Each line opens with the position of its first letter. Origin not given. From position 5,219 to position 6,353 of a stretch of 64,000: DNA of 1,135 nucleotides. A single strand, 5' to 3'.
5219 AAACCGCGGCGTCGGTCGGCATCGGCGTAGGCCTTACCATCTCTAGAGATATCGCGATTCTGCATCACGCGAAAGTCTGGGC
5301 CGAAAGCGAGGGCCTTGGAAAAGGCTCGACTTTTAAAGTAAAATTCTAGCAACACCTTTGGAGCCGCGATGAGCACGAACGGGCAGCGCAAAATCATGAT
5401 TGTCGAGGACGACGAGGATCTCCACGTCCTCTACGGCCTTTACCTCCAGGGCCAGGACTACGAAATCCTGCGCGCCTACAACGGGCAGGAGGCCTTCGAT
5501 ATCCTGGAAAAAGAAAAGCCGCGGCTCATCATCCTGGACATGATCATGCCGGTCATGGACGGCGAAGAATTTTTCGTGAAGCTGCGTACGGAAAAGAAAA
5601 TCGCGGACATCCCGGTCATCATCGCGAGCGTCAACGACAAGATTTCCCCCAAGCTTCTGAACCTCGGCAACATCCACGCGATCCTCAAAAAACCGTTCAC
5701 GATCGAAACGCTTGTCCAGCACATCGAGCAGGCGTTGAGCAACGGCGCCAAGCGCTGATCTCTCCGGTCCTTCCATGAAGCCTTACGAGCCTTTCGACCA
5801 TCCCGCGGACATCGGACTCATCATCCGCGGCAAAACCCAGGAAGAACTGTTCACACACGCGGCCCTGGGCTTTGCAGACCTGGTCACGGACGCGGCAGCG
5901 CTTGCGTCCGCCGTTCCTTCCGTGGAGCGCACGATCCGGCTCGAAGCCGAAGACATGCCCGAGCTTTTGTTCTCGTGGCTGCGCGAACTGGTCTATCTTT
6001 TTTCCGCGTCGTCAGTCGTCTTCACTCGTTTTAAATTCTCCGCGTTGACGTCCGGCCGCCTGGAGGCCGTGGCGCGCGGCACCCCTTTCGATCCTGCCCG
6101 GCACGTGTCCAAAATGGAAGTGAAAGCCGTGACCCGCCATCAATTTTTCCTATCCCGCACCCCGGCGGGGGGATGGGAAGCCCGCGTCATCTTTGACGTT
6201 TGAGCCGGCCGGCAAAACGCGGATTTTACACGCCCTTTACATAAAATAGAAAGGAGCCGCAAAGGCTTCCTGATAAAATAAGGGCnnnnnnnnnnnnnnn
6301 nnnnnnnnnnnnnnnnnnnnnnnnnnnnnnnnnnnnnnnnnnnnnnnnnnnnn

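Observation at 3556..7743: Two-component pair tightly coupled to an archease-RtcB RNA-repair module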

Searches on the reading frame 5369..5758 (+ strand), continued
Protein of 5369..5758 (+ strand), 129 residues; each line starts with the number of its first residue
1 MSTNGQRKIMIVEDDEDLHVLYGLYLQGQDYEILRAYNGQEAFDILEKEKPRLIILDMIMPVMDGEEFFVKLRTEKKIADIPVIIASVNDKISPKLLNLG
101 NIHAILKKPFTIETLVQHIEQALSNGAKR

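Call 69: search_protein_families(library=pfam, proteins=[L022:2488-5502:+], max_evalue=0.001)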
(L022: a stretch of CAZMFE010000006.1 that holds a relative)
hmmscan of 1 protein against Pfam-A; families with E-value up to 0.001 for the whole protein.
L022:2488-5502:+ (1004 aa): 2 families
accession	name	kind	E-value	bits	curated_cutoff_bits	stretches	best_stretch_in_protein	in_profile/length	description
PF01139.22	RtcB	-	8.3e-173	575.9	27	2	611-1004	49-426/426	tRNA-splicing ligase RtcB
PF14890.11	Intein_splicing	-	2.3e-16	60.4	35.8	1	118-621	5-155/155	Intein splicing domain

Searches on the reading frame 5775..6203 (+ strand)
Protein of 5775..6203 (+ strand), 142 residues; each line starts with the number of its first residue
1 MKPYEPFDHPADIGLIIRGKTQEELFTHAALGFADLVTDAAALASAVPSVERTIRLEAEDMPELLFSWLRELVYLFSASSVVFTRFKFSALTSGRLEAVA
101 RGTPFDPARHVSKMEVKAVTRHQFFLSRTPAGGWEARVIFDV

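Call 3: search_protein_families(library=pfam, proteins=[window:5775-6203:+], max_evalue=0.001)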
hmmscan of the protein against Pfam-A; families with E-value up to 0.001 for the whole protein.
window:5775-6203:+ (142 aa): 1 family
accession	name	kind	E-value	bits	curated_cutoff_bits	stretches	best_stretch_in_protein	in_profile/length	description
PF01951.21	Archease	-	2.2e-37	128.9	25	1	4-142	1-136/136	Archease protein family (MTH1598/TM1083)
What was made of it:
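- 5775..6203 (+): Archease, the RtcB activator. Pfam full-length match (call 3).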

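Call 9: find_encoding_contigs(protein=window:5775-6203:+, flank=8000, max_places=6)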
Protein window:5775-6203:+ (142 aa): no gene with exactly this product is on record in the collection.

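Call 32: search_solved_structures(query=window:5775-6203:+, max_evalue=0.001, show_alignments=2)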
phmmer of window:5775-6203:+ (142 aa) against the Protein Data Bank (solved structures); distinct sequences matched with E-value up to 0.001: 7.
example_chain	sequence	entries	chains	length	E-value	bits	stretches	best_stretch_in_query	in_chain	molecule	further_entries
4n2p_A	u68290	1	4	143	3.9e-18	69.1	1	1-142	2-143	Protein archease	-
1jw3_A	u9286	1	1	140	5.8e-14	55.6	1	1-141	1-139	Conserved Hypothetical Protein MTH1598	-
8btx_A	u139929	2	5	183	1.1e-09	41.8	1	3-122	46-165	Protein archease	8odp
5yz1_A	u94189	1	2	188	1.2e-09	41.7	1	3-122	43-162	Protein archease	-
5yzl_A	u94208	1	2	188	1.3e-09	41.6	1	3-122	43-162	Protein archease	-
8odo_B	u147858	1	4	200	1.4e-09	41.5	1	3-122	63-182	Protein archease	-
5yzj_A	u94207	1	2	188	1.6e-08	38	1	3-122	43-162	Protein archease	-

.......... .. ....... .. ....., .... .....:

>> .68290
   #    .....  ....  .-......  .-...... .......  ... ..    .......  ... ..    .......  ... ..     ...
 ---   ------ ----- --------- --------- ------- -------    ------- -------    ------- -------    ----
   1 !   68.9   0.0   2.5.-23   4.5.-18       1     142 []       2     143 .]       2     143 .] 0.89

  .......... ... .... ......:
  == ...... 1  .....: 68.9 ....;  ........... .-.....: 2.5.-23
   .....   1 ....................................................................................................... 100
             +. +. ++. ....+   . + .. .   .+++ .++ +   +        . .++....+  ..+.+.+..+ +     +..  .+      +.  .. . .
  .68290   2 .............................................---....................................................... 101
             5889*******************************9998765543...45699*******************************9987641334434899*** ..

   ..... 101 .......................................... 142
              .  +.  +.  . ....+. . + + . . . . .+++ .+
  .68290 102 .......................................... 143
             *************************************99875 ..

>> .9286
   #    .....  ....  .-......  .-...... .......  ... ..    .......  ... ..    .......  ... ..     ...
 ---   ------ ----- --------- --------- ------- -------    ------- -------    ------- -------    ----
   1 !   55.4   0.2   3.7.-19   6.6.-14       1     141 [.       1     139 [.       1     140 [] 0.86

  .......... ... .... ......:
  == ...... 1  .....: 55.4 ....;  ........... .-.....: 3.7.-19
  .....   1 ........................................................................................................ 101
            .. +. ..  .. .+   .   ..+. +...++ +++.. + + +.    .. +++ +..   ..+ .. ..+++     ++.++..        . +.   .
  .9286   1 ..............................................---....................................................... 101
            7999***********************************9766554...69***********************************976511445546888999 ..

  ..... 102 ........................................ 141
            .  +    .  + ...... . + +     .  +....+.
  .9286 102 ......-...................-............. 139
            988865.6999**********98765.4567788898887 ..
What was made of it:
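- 5775..6203 (+): Aligns with P. horikoshii archease 4n2p, with the tip carboxylates kept (call 32).
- On Archease (PF01951): Aligns with 4n2p with the ADIG Asp and the C-terminal Asp kept (call 32).
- Checked: Archease keeps the tip carboxylates (call 32).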

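Call 48: search_protein_families(library=ncbifam, proteins=[window:5775-6203:+], max_evalue=0.00001)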
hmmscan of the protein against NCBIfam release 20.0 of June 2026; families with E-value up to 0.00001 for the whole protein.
window:5775-6203:+ (142 aa): 1 family
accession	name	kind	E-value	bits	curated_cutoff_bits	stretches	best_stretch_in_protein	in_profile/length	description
NF001617.0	PRK00407.1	equivalog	6.8e-29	100.7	126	1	1-142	1-139/139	hypothetical protein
